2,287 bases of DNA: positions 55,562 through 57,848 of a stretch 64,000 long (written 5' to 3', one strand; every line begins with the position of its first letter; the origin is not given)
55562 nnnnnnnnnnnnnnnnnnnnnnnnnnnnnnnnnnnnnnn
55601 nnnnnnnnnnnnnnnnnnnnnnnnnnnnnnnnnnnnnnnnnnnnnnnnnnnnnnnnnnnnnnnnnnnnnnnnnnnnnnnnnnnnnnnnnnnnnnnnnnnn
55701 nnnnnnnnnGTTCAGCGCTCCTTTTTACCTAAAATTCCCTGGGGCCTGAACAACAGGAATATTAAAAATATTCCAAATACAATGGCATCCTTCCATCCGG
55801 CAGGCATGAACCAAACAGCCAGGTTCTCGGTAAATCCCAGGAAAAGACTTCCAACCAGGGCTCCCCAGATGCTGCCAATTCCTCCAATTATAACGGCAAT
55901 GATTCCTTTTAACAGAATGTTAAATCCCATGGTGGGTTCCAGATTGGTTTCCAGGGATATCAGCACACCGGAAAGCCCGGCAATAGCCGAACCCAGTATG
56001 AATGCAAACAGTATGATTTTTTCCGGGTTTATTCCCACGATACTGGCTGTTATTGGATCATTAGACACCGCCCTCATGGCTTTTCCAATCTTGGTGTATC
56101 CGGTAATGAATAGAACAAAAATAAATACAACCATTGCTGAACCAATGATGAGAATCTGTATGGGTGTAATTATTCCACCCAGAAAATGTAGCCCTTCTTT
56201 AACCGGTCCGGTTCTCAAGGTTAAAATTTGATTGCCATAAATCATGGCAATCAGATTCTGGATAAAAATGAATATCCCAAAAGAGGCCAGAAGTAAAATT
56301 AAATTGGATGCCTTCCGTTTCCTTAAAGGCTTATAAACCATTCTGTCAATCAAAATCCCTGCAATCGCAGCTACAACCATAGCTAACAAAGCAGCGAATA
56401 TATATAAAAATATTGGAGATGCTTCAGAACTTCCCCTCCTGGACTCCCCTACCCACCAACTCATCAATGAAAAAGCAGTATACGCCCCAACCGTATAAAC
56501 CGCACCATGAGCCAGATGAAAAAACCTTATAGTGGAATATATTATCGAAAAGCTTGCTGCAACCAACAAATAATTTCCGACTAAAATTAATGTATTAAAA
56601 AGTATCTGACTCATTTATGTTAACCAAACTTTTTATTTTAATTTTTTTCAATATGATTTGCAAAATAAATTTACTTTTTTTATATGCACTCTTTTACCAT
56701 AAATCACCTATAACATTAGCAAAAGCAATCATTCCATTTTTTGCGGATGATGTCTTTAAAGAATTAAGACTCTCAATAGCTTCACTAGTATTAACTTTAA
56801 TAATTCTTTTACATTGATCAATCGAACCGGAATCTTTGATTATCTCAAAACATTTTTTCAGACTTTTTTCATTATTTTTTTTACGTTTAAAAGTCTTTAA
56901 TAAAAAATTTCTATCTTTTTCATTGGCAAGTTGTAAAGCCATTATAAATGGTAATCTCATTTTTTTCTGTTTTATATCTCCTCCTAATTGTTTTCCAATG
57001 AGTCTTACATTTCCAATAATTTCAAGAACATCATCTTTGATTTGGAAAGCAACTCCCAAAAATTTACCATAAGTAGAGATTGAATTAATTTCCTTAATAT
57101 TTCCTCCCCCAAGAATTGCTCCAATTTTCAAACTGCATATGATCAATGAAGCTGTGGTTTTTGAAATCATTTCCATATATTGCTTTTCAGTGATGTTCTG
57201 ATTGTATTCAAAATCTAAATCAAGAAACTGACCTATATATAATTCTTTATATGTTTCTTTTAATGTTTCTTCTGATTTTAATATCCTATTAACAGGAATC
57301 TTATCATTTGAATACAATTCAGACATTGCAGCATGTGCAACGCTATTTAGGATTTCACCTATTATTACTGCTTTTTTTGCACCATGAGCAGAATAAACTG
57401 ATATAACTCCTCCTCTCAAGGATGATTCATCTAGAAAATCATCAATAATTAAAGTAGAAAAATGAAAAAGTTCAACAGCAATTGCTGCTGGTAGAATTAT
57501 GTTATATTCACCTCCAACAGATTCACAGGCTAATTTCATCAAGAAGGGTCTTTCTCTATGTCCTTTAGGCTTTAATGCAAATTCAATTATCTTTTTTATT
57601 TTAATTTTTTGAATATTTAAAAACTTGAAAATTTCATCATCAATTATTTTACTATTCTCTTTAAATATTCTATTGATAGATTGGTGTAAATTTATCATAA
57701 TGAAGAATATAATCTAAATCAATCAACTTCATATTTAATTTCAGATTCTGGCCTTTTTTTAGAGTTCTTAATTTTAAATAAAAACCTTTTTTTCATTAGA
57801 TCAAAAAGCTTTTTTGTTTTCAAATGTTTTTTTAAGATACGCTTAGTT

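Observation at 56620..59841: AT-rich insertion of polyprenyl synthase plus 2-TM protein between livH and an AT-rich LivK-like lipoprotein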

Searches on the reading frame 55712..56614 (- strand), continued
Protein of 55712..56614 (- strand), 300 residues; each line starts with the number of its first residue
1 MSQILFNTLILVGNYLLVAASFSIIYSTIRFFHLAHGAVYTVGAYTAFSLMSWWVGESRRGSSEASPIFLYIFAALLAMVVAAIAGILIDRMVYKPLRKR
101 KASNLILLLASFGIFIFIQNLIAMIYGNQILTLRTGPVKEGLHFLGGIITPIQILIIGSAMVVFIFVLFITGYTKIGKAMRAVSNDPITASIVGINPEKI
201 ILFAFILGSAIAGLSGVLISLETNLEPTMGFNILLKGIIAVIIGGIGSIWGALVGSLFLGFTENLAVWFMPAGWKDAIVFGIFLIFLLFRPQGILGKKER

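Call 61: find_encoding_contigs(protein=P0008, flank=10000, max_places=2)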
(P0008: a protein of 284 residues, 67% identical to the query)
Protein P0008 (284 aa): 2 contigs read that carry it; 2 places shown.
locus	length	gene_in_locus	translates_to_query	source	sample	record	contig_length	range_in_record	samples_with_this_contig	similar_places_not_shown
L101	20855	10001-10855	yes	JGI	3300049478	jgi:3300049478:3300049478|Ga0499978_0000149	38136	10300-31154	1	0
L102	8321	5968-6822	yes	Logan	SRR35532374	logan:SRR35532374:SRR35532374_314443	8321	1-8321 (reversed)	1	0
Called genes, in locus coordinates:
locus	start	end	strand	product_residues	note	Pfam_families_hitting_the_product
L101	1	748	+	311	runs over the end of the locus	-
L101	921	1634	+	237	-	-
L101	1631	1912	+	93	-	-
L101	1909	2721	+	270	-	PF14464:Prok-JAB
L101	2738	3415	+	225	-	PF00899:ThiF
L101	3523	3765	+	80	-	-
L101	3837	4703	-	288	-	-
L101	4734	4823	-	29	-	-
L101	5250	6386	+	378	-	PF13433:Peripla_BP_5, PF13458:Peripla_BP_6, PF01094:ANF_receptor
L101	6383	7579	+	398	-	-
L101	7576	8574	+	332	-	PF04055:Radical_SAM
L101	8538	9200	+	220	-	-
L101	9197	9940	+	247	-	PF00106:adh_short, PF23441:SDR (weak), PF13561:adh_short_C2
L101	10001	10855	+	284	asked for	PF02653:BPD_transp_2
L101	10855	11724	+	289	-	PF02653:BPD_transp_2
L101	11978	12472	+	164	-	PF00005:ABC_tran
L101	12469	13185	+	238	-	PF02463:SMC_N (weak), PF00005:ABC_tran, PF13304:AAA_21 (faint)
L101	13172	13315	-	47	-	-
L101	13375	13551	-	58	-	-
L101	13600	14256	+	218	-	PF00589:Phage_integrase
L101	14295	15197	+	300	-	PF09136:Glucodextran_B (weak)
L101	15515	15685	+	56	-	-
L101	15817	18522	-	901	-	-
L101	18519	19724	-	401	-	PF00149:Metallophos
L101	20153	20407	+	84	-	-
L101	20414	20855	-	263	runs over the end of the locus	-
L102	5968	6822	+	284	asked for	PF02653:BPD_transp_2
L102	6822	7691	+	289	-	PF02653:BPD_transp_2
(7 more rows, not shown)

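Call 75: search_protein_families(library=ncbifam, proteins=[L084:7903-9975:+, L084:7155-7901:+, L101:6383-7579:+, L101:7576-8574:+], max_evalue=0.00001)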
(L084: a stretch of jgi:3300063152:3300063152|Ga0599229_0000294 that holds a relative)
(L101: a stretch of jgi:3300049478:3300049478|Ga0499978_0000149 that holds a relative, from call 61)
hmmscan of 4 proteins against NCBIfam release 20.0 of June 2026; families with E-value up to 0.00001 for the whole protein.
L084:7903-9975:+ (690 aa): 20 families
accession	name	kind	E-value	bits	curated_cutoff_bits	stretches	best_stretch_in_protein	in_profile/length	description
NF038308.1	RNA_repair_RtcR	equivalog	6.8e-14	51.6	650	1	562-664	338-437/530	RNA repair transcriptional activator RtcR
NF003451.0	PRK05022.1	equivalog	9.1e-13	47.8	476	1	474-524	284-334/512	nitric oxide reductase transcriptional regulator NorR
NF041906.1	V4R_TF_MobR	exception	1.1e-12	47.3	999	0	474-524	326-376/544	phenol degradation transcriptional regulator MobR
NF051870.1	NAssimRespRegNtrX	equivalog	7.2e-11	41.6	600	0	561-661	288-380/452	nitrogen assimilation response regulator NtrX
NF041552.1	TF_PrdR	equivalog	1.6e-10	39.9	795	0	562-645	421-496/577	sigma-54 dependent transcriptional regulator PrdR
NF041946.1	LuxO_transreg_Vib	equivalog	8.3e-10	38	800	0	465-523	218-276/463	quorum-sensing sigma-54 dependent transcriptional regulator LuxO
TIGR01818.1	ntrC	equivalog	1.3e-08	34.1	558.6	0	562-663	288-381/463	nitrogen regulation protein NR(I)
NF011695.0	PRK15115.1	equivalog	1.8e-08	33.6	763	0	562-643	289-362/445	two-component system response regulator GlrR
TIGR01817.1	nifA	equivalog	3.2e-08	32.8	528.85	0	478-523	294-339/534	nif-specific transcriptional activator NifA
NF008469.0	PRK11361.1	equivalog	3.5e-08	32.6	714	0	474-526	237-289/461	acetoacetate metabolism transcriptional regulator AtoC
NF050807.1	TransRegFlbDCaul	equivalog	1e-07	31.2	750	0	476-523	214-261/454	sigma-54-dependent transcriptional regulator FlbD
TIGR02974.1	phageshock_pspF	equivalog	1.4e-07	31.1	443.55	0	474-537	93-156/336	phage shock protein operon transcriptional activator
TIGR02329.1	propionate_PrpR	equivalog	1.6e-07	30.4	499.2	0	562-649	367-450/526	propionate catabolism operon regulatory protein PrpR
TIGR02915.1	PEP_resp_reg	equivalog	8.4e-07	28.2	502.6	0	561-680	292-403/445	PEP-CTERM-box response regulator transcription factor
NF011953.0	PRK15424.1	equivalog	1.1e-06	27.5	703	0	562-651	382-467/538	propionate catabolism operon regulatory protein PrpR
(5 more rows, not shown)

L084:7155-7901:+ (248 aa): 0 families

L101:6383-7579:+ (398 aa): 0 families

L101:7576-8574:+ (332 aa): 21 families
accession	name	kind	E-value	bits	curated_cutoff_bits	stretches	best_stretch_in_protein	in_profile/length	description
TIGR04317.1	W_rSAM_matur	equivalog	3.7e-15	55.9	380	1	29-204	6-175/349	tungsten cofactor oxidoreductase radical SAM maturase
TIGR02668.1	moaA_archaeal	equivalog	7e-14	51.5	325.25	1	26-210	9-185/303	GTP 3',8-cyclase MoaA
NF001199.0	PRK00164.2-1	equivalog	1.2e-13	50.9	231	1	25-207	10-183/308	GTP 3',8-cyclase MoaA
TIGR02109.1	PQQ_syn_pqqE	equivalog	2.4e-13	49.8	381.35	1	29-229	9-199/358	pyrroloquinoline quinone biosynthesis protein PqqE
NF038283.1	viperin_w_prok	equivalog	4.9e-12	45.6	180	1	33-192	8-169/281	viperin family antiviral radical SAM protein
TIGR02666.1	moaA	equivalog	2.4e-11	43.2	284.05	1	26-204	9-184/336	GTP 3',8-cyclase MoaA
TIGR04546.1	rSAM_ahbC_deAc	equivalog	4.3e-11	42.2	650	1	27-168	39-177/390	12,18-didecarboxysiroheme deacetylase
TIGR04054.1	rSAM_NirJ1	equivalog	1e-10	40.8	650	1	32-196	41-205/387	putative heme d1 biosynthesis radical SAM protein NirJ1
TIGR04055.1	rSAM_NirJ2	equivalog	1.7e-10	40.9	500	1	30-204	3-165/326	putative heme d1 biosynthesis radical SAM protein NirJ2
NF045574.1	sacti_mat_StsB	exception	1.9e-10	40.2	625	1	36-291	105-360/466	StsB family radical SAM/SPASM domain sactipeptide maturase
TIGR04347.1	pseudo_SAM_Halo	equivalog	2.4e-10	40.2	525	1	33-165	44-173/390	TIGR04347 family pseudo-SAM/SPASM protein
TIGR03962.1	mycofact_rSAM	equivalog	5.3e-09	35.7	265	1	29-225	14-198/339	mycofactocin radical SAM maturase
TIGR04321.1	spiroSPASM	subfamily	5.7e-09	35.2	250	1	27-168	231-384/510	spiro-SPASM protein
TIGR04545.1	rSAM_ahbD_hemeb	equivalog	2.3e-08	33.9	500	1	30-202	3-164/339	heme b synthase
NF045646.2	rSAM_Se_TrsS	equivalog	5.4e-08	31.8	490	1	31-203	90-254/441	radical SAM (seleno)protein TrsS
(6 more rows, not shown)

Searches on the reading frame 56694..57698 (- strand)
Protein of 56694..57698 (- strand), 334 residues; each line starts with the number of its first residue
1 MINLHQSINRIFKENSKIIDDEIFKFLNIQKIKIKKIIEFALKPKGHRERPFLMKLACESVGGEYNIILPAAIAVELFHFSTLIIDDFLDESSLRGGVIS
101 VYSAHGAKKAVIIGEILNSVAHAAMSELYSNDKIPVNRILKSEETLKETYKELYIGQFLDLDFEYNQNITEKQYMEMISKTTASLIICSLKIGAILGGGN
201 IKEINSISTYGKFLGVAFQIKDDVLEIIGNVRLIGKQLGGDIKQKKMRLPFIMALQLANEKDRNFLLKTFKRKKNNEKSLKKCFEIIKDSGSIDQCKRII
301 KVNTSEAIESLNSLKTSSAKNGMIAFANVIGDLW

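Call 3: search_protein_families(library=pfam, proteins=[window:56694-57698:-], max_evalue=0.01)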
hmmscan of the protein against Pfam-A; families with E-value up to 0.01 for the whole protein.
window:56694-57698:- (334 aa): 1 family
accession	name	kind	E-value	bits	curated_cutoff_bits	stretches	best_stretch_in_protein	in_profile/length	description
PF00348.22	polyprenyl_synt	-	6.3e-55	186.6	27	1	34-287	4-251/251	Polyprenyl synthetase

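Call 5: find_encoding_contigs(protein=window:56694-57698:-, flank=10000, max_places=8)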
Protein window:56694-57698:- (334 aa): no gene with exactly this product is on record in the collection.

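Call 12: search_protein_families(library=ncbifam, proteins=[window:56694-57698:-], max_evalue=0.01)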
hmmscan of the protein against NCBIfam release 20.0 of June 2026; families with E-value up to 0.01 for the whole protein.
window:56694-57698:- (334 aa): 16 families
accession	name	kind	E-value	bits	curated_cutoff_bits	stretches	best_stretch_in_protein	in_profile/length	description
NF040698.1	IdsA_Meth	equivalog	1.3e-64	218.5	468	1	8-330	3-323/328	short chain isoprenyl diphosphate synthase IdsA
NF041169.1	f2_encap_cargo4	exception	5e-56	190.4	450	1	45-328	49-327/334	family 2 encapsulin nanocompartment cargo protein polyprenyl transferase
NF041003.1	GGPP_syn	equivalog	1.8e-53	181.7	500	1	9-321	3-312/326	geranylgeranyl diphosphate synthase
TIGR02748.1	GerC3_HepT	equivalog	3.5e-39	134.8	456.55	1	8-331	5-315/319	heptaprenyl diphosphate synthase component II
NF045485.1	FPPsyn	subfamily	4.4e-39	134.4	275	1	14-272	3-265/288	farnesyl diphosphate synthase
NF045549.1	GGPPsyn_IdsB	equivalog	6.2e-39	134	475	1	50-330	69-341/346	geranylgeranyl diphosphate synthase IdsB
NF045628.1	HxpDPsynlarge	equivalog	7.8e-36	123.7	500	1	17-325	6-301/311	hexaprenyl-diphosphate synthase large subunit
NF008140.0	PRK10888.1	equivalog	1.5e-35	123.1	412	1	7-329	5-317/323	octaprenyl diphosphate synthase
NF040789.2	gerfarn_diphsyn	equivalog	2.6e-33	115.7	560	1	67-327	83-337/345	geranylfarnesyl diphosphate synthase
NF045685.1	GGPPSynCrtE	equivalog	1.7e-32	112.6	460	1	16-266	11-264/293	geranylgeranyl diphosphate synthase CrtE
TIGR02749.1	prenyl_cyano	equivalog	3.7e-32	111.6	383.2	1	46-324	44-311/322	solanesyl diphosphate synthase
NF040627.1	GFPS_Meth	equivalog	2e-28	99.7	600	1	25-303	18-280/285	geranylfarnesyl diphosphate synthase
NF042417.1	NPPPS_Mycobact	equivalog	9.4e-26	90.6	600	1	38-325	48-325/335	nonaprenyl/(2E,6E)-farnesyl/geranylgeranyl diphosphat synthase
NF007877.0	PRK10581.1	equivalog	2.3e-24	86.1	321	1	25-269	23-270/299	(2E,6E)-farnesyl diphosphate synthase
NF042416.1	GFPPS_Mycobact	equivalog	4.5e-19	68.6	600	1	35-329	32-344/350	bifunctional (2E,6E)-farnesyl/geranyl diphosphate synthase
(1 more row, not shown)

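Call 13: search_protein_families(library=padloc, proteins=[window:56694-57698:-], max_evalue=0.01)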
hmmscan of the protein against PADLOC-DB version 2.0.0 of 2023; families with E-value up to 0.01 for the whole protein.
window:56694-57698:- (334 aa): 1 family
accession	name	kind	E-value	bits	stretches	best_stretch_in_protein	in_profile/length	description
PDLC01970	CARF_TM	-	0.0018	16.6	1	168-322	39-115/179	-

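Call 24: find_related_loci(query=window:56694-57698:-, collection=metagenome_contigs, flank=10000)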
Query window:56694-57698:- (334 aa) in metagenome_contigs; peptide patterns used: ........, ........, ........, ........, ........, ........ (x = any residue, [..] = any of these).
328 stretches matched a pattern; 4 encode a relative of the query (tblastn E <= 1e-3); 4 distinct loci.
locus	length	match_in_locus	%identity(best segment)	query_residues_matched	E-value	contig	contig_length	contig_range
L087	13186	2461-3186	29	19-262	1e-22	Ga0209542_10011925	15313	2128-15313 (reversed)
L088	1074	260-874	32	46-249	2e-18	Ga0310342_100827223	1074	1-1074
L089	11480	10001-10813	24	5-265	2e-16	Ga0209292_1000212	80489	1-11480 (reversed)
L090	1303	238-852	31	46-249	4e-16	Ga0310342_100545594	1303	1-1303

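Call 37: search_protein_representatives(protein=window:56694-57698:-)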
Query: 334 residues. Proteins with E-value up to 0.001 (for the whole library): 30243; up to 1e-10: 14099; up to 1e-30: 511. The best 150 are listed.
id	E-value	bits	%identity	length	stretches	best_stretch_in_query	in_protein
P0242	4.2e-87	308.9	44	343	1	10-334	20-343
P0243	5.6e-78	278.9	54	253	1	11-250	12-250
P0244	1.2e-72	261.4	40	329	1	12-334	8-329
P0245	1.3e-69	251.5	42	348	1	18-334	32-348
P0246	9.8e-69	248.5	41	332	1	31-334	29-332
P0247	9.4e-66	238.7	39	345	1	19-334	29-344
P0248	1.6e-62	228.2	40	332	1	11-309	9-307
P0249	5.4e-60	219.8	36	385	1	10-331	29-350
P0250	3.0e-58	214.1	33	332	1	11-330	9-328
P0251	8.1e-58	212.7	35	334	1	12-334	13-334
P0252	5.2e-57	210.0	37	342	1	13-331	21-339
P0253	7.3e-57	209.5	39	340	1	12-263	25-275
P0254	2.2e-53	198.1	35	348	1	38-332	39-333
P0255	7.3e-53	196.4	34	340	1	8-330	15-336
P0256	2.8e-51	191.2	35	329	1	9-329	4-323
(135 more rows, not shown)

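Call 62: search_dna_similar(query=window:56694-57698:-, collection=plasmids, mode=protein, max_evalue=1e-20, max_rows=10)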
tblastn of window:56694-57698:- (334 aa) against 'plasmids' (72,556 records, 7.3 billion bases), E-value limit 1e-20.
Records with a match: 48; places in all: 49; records where one place covers at least 80% of the query: 20.
Best place of each record, by identity: <60% 48.
By first word of the organism name: Streptomyces 9; Sinorhizobium 5; Escherichia 4; Azospirillum 4; Neisseria 2; Proteus 2; Parabacteroides 2; Klebsiella 2; Shinella 2; Tritonibacter 2; and 13 more.
By predicted mobility (MOB-suite, as given by PLSDB): non-mobilizable 38; mobilizable 9; conjugative 1.
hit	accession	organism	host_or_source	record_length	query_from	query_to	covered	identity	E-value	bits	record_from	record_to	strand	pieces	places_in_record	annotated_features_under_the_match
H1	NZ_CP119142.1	Neisseria gonorrhoeae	Homo sapiens,whole organism,synovial ...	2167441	46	327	84%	30.3%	2e-24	111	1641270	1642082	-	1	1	none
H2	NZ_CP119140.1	Neisseria gonorrhoeae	Homo sapiens,whole organism,blood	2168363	46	327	84%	30.3%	2e-24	111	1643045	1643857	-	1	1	none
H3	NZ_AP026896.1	Aeromonas caviae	Microbe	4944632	46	329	85%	29.6%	8e-25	112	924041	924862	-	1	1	none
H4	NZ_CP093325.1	Bacillus sp. N5-665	whole organism,peat soil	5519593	46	331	86%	28.3%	1e-23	108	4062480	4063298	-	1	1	none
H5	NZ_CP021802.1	Sinorhizobium meliloti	Medicago sativa,Single Cell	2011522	46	324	84%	29.0%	2e-24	111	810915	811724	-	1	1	none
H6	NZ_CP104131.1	Sinorhizobium sp. K101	Phaseolus vulgaris,cell ...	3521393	46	324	84%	29.0%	2e-24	111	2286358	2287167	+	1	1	none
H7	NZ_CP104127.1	Sinorhizobium sp. M103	Phaseolus vulgaris,cell ...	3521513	46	324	84%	29.0%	2e-24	111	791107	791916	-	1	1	none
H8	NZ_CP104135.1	Sinorhizobium sp. C101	Phaseolus vulgaris,cell ...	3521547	46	324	84%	29.0%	2e-24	111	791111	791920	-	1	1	none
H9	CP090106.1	Sinorhizobium meliloti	Medicago,Cell culture,Plant nodule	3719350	46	324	84%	29.0%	2e-24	111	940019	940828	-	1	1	polyprenyl synthetase family protein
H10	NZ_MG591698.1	Escherichia coli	Homo sapiens,feces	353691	46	329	85%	28.2%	1e-26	118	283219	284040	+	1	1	ispB: octaprenyl diphosphate synthase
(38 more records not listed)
